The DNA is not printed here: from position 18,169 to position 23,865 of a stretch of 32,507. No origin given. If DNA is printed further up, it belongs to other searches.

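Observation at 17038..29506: Candidate uncharacterised cell-surface system: operon of two giant surface proteins, a coupled cytoplasmic orphan and a lipoprotein zinc protease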

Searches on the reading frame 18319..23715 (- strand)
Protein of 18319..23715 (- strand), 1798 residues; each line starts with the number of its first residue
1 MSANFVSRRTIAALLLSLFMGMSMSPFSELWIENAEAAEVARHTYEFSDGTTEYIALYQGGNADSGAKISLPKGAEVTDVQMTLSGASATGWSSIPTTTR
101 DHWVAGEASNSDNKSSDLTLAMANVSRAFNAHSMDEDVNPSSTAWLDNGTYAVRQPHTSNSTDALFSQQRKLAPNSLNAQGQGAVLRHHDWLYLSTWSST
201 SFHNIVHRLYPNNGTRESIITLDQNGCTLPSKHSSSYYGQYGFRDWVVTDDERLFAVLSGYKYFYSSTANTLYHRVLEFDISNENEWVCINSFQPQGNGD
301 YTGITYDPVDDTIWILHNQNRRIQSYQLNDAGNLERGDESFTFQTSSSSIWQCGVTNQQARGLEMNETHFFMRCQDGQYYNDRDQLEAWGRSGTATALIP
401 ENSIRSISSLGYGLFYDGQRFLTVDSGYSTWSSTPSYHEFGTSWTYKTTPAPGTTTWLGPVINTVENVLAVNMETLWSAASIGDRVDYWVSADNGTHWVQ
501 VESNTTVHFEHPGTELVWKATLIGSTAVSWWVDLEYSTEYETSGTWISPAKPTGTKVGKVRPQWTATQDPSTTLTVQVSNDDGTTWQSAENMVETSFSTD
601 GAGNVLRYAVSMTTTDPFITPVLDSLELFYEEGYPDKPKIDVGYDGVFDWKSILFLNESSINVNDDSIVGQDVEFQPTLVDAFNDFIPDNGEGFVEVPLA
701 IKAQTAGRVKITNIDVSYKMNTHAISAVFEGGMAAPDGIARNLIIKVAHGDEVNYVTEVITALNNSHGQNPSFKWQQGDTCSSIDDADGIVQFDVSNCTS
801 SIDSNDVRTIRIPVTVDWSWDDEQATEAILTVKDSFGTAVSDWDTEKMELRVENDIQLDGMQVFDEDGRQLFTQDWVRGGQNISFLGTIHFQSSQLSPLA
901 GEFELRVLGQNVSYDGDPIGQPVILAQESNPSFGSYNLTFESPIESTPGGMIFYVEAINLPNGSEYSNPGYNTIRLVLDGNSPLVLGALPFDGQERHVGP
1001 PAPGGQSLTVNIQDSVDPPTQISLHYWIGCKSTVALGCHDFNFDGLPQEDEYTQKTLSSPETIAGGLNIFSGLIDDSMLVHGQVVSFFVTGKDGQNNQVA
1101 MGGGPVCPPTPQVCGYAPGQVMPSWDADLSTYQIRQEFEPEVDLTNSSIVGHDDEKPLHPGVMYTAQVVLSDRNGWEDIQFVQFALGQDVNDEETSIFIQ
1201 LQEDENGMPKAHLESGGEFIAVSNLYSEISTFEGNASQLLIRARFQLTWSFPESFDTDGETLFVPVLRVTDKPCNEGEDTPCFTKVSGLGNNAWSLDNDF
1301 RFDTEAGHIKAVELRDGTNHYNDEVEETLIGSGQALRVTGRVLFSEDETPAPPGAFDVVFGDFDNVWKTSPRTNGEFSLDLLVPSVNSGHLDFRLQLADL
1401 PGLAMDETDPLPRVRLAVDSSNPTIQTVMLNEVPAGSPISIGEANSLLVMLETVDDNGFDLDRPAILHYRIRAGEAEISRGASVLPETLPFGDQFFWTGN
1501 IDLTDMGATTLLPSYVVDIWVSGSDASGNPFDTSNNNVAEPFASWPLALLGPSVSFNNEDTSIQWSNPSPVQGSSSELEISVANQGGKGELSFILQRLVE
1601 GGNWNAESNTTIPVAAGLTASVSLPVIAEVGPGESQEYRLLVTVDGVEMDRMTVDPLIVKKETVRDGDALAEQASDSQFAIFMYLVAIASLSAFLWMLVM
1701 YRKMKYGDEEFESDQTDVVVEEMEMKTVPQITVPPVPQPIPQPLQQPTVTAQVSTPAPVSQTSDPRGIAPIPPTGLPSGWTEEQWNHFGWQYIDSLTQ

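Call 4: search_protein_families(library=pfam, proteins=[window:18319-23715:-], max_evalue=0.1)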
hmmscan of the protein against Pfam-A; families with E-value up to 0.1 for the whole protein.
window:18319-23715:- (1798 aa): 2 families
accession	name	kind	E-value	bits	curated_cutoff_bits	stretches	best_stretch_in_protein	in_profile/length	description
PF07705.17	CARDB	-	0.0052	17.4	22.7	1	1564-1646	9-85/101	CARDB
PF19070.5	DUF5766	-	0.0069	17.1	27.4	0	767-803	23-59/77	Family of unknown function (DUF5766)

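Call 5: search_protein_families(library=ncbifam, proteins=[window:18319-23715:-], max_evalue=0.1)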
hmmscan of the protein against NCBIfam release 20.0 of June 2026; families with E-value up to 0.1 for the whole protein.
window:18319-23715:- (1798 aa): 0 families

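Call 8: find_homologous_proteins(query=window:18319-23715:-)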
Query window:18319-23715:- (1798 aa): 176 proteins with E <= 0.001 among 8000 candidates; the best 120 are listed.
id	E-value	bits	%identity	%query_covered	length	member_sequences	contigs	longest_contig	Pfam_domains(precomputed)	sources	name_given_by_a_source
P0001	0.0e+0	4164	100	100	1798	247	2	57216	-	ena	-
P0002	0.0e+0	3890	92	100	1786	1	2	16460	-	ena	-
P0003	0.0e+0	3890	92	100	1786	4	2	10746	-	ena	-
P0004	0.0e+0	3878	92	100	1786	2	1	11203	-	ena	-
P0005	0.0e+0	3588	83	100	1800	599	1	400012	-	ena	-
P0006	0.0e+0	3513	82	100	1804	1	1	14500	-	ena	-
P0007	0.0e+0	3512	82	100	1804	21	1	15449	-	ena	-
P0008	0.0e+0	3500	81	100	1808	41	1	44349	-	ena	-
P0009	0.0e+0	3467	80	100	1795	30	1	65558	-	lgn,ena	-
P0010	0.0e+0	2635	62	100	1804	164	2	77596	-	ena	-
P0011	0.0e+0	2624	62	100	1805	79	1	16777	-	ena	-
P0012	0.0e+0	2609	61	100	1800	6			-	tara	tara:strand:- start:2449 stop:7851 length:5403 start_codon:yes stop_codon:yes gene_type:complete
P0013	0.0e+0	2606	61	100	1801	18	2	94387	-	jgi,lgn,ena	-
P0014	0.0e+0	2603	61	100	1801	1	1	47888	-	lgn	-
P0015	0.0e+0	2601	61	100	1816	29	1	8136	-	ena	-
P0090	0.0e+0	2247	55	100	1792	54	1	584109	-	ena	-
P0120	0.0e+0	2173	53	98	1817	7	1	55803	-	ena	-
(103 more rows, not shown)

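Call 11: find_encoding_contigs(protein=P0090, flank=10000, max_places=2)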
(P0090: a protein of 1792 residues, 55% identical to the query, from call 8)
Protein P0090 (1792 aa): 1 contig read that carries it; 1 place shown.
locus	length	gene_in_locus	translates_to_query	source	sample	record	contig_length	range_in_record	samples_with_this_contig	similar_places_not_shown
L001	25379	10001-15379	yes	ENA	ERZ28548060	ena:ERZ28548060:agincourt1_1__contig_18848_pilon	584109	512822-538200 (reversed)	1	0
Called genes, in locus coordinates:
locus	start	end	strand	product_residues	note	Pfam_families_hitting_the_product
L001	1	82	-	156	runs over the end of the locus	PF23928:DUF7266 (weak)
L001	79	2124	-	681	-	-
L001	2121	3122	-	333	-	PF23960:DUF7289 (faint)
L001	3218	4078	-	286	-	PF23023:Anti-Pycsar_Apyc1, PF00753:Lactamase_B, PF12706:Lactamase_B_2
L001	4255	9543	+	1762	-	-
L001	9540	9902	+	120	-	-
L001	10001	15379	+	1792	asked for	-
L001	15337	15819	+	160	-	-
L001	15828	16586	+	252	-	-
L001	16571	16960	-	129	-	-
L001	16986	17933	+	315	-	PF01470:Peptidase_C15, PF00293:NUDIX, PF14815:NUDIX_4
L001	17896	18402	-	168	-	-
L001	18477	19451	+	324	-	PF00535:Glycos_transf_2, PF13641:Glyco_tranf_2_3 (weak), PF13632:Glyco_trans_2_3 (weak)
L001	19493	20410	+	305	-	PF13240:Zn_Ribbon_1 (weak)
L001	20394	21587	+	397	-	PF00226:DnaJ, PF01556:DnaJ_C, PF15777:Anti-TRAP (faint), PF00684:DnaJ_CXXCXGXG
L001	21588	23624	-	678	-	-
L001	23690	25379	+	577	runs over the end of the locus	PF17884:DUF5591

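Call 12: find_encoding_contigs(protein=P0120, flank=10000, max_places=2)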
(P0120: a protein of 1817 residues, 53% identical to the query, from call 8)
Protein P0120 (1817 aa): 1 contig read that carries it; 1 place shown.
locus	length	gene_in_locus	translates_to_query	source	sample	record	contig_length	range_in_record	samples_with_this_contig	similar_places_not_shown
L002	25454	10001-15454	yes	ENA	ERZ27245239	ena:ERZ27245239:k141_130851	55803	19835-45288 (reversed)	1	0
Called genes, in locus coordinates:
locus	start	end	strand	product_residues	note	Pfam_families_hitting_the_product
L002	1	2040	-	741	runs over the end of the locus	PF23960:DUF7289 (faint)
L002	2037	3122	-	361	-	PF23960:DUF7289 (weak)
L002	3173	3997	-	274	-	PF00753:Lactamase_B, PF23023:Anti-Pycsar_Apyc1 (weak), PF12706:Lactamase_B_2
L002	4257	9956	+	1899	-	-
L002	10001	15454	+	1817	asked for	-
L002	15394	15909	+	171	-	-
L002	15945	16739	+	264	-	-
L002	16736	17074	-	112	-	-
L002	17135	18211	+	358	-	PF01470:Peptidase_C15, PF00293:NUDIX, PF14815:NUDIX_4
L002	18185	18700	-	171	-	-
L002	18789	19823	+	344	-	PF00535:Glycos_transf_2, PF13641:Glyco_tranf_2_3 (faint), PF13632:Glyco_trans_2_3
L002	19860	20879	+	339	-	-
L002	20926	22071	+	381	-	PF00226:DnaJ, PF01556:DnaJ_C, PF00684:DnaJ_CXXCXGXG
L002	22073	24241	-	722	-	-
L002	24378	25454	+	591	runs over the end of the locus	PF17884:DUF5591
